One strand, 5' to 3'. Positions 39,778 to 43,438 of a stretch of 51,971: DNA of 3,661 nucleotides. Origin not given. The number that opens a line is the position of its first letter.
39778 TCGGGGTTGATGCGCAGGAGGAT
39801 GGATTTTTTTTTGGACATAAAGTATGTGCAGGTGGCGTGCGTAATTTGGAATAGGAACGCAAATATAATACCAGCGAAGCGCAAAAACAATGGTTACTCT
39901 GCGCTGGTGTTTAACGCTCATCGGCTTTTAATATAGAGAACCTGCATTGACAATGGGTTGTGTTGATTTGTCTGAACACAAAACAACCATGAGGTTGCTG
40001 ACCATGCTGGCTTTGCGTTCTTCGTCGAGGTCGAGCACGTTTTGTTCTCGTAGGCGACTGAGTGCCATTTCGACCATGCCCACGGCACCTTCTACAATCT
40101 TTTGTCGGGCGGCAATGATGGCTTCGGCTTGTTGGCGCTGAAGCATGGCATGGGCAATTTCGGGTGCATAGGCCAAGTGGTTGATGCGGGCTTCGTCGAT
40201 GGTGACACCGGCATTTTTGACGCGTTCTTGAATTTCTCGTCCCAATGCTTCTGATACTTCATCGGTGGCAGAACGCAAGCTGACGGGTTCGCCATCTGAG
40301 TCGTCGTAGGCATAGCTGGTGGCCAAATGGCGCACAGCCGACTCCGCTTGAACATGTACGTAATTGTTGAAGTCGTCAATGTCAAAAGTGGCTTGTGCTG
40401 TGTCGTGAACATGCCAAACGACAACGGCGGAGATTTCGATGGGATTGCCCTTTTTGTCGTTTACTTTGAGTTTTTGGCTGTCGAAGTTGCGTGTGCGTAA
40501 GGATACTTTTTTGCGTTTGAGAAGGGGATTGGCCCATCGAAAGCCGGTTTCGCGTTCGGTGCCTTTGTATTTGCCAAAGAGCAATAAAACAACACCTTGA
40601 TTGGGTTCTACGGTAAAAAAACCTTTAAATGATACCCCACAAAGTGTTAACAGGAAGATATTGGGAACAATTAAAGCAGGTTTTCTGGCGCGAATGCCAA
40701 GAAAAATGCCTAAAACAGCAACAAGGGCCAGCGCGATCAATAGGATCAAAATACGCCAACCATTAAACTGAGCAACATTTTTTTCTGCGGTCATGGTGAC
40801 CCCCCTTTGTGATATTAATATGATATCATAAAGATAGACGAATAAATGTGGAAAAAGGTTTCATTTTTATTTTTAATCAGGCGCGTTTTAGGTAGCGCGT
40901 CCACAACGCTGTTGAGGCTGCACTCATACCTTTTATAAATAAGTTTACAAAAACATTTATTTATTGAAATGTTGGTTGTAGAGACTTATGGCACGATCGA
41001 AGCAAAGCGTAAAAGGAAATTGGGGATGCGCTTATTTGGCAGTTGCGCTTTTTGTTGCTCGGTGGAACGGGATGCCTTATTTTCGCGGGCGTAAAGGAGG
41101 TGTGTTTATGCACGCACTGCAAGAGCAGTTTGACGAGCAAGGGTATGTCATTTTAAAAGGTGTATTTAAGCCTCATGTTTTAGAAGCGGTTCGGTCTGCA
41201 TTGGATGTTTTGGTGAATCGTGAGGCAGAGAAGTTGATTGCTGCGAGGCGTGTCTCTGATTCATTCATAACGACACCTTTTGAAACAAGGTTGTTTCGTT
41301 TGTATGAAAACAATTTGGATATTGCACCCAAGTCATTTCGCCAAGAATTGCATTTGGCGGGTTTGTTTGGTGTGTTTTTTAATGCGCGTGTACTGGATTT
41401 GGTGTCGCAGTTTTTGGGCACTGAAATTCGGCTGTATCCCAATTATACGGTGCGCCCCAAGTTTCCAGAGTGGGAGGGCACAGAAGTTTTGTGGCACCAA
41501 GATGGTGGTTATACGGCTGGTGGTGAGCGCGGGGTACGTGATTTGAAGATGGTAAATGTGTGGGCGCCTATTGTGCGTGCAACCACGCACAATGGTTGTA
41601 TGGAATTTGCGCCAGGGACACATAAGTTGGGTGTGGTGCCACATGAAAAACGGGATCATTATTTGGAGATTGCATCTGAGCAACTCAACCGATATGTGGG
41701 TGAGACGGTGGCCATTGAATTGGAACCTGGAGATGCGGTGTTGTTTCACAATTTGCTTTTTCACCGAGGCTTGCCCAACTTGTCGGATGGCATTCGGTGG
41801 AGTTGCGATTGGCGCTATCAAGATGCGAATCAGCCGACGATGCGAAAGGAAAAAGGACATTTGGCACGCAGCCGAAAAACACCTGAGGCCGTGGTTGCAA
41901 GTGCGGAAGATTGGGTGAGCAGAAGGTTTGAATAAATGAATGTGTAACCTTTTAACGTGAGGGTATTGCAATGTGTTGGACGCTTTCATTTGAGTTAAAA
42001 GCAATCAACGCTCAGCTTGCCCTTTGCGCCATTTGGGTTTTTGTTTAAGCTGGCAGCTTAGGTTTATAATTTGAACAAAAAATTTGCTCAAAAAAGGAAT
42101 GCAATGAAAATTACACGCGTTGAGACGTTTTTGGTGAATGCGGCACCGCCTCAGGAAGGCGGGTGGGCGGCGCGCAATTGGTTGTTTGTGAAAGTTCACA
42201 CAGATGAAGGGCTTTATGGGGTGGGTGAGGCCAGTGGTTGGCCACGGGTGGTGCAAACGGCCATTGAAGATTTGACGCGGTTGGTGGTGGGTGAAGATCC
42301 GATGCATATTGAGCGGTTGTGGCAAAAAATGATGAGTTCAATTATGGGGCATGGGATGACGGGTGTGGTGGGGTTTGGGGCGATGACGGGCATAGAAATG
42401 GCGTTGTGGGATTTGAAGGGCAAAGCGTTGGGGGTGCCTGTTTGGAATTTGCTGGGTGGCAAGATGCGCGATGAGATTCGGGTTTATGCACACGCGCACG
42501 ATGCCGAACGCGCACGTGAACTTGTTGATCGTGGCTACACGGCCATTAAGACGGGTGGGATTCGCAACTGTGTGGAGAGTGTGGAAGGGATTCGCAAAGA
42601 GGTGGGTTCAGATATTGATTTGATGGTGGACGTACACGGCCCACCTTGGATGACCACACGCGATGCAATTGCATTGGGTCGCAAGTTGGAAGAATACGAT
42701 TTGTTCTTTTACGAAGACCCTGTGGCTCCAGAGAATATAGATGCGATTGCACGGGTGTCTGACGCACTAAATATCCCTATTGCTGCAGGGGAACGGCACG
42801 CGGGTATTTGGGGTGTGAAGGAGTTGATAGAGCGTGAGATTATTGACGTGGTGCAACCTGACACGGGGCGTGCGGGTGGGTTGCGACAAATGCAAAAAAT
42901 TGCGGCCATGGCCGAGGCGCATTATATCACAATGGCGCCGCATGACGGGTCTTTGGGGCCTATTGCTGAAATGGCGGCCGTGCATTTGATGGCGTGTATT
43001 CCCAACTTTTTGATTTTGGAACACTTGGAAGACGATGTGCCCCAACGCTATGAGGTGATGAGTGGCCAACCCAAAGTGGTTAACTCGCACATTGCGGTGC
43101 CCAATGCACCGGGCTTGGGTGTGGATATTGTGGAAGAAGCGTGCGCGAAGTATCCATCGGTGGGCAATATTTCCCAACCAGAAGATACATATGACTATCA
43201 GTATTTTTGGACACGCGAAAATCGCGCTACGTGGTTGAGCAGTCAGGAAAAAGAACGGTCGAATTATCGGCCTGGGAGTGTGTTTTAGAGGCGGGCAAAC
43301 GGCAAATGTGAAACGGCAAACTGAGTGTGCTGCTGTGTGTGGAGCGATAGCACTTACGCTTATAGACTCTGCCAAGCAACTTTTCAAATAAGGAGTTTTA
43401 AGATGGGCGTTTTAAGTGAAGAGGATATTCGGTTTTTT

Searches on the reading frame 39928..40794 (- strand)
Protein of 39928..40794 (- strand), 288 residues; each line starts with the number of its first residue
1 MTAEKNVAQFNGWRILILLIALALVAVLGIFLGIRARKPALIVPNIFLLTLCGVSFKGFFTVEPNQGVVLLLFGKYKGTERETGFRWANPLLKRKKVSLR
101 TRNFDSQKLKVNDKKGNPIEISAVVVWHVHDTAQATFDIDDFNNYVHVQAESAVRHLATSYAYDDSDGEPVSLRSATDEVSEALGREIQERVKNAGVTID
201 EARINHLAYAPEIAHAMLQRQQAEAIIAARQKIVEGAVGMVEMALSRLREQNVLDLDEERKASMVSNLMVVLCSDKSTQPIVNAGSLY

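Call 15: search_protein_families(library=pfam, proteins=[window:39928-40794:-], max_evalue=0.0001)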
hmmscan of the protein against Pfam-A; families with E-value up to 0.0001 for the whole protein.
window:39928-40794:- (288 aa): 1 family
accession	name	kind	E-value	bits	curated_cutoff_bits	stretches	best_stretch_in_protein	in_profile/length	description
PF01145.31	Band_7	-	6e-27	95.2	23.6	1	61-235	2-173/176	SPFH domain / Band 7 family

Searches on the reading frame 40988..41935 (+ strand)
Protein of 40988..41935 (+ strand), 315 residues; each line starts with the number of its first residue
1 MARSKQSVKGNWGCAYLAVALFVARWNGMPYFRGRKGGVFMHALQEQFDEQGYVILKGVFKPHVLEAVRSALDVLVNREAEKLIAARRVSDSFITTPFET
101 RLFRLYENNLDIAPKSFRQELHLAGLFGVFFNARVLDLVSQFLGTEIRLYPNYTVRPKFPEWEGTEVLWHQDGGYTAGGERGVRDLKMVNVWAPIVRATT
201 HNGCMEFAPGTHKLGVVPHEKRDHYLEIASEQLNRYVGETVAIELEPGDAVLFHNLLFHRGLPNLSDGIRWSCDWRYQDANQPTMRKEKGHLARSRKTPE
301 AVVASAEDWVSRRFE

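Call 15: search_protein_families(library=pfam, proteins=[window:40988-41935:+], max_evalue=0.0001)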
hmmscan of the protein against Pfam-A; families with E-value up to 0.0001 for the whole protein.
window:40988-41935:+ (315 aa): 1 family
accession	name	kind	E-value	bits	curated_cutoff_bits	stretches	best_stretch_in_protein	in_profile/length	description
PF05721.19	PhyH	-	1.2e-27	98.1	22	1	48-270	1-211/213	Phytanoyl-CoA dioxygenase (PhyH)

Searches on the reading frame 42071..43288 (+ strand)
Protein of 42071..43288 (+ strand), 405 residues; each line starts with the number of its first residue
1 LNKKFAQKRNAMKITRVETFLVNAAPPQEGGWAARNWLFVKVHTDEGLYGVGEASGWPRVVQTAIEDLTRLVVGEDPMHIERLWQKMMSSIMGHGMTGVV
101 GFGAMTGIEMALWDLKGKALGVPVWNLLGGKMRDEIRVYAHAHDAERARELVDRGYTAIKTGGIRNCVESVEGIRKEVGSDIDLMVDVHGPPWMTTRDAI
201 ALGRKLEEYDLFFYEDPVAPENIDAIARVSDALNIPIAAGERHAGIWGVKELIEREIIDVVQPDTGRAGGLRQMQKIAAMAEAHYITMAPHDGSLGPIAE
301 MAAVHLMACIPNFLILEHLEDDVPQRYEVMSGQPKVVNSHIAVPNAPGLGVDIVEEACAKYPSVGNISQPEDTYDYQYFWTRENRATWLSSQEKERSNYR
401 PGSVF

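Call 15: search_protein_families(library=pfam, proteins=[window:42071-43288:+], max_evalue=0.0001)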
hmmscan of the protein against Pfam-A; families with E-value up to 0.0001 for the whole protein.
window:42071-43288:+ (405 aa): 2 families
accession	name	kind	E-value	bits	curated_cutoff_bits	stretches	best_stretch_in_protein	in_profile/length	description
PF13378.12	MR_MLE_C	-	6.2e-63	212.9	29.4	1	145-356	3-218/219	Enolase C-terminal domain-like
PF02746.21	MR_MLE_N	-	3.5e-18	66.4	22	1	36-129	27-117/117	Mandelate racemase / muconate lactonizing enzyme, N-terminal domain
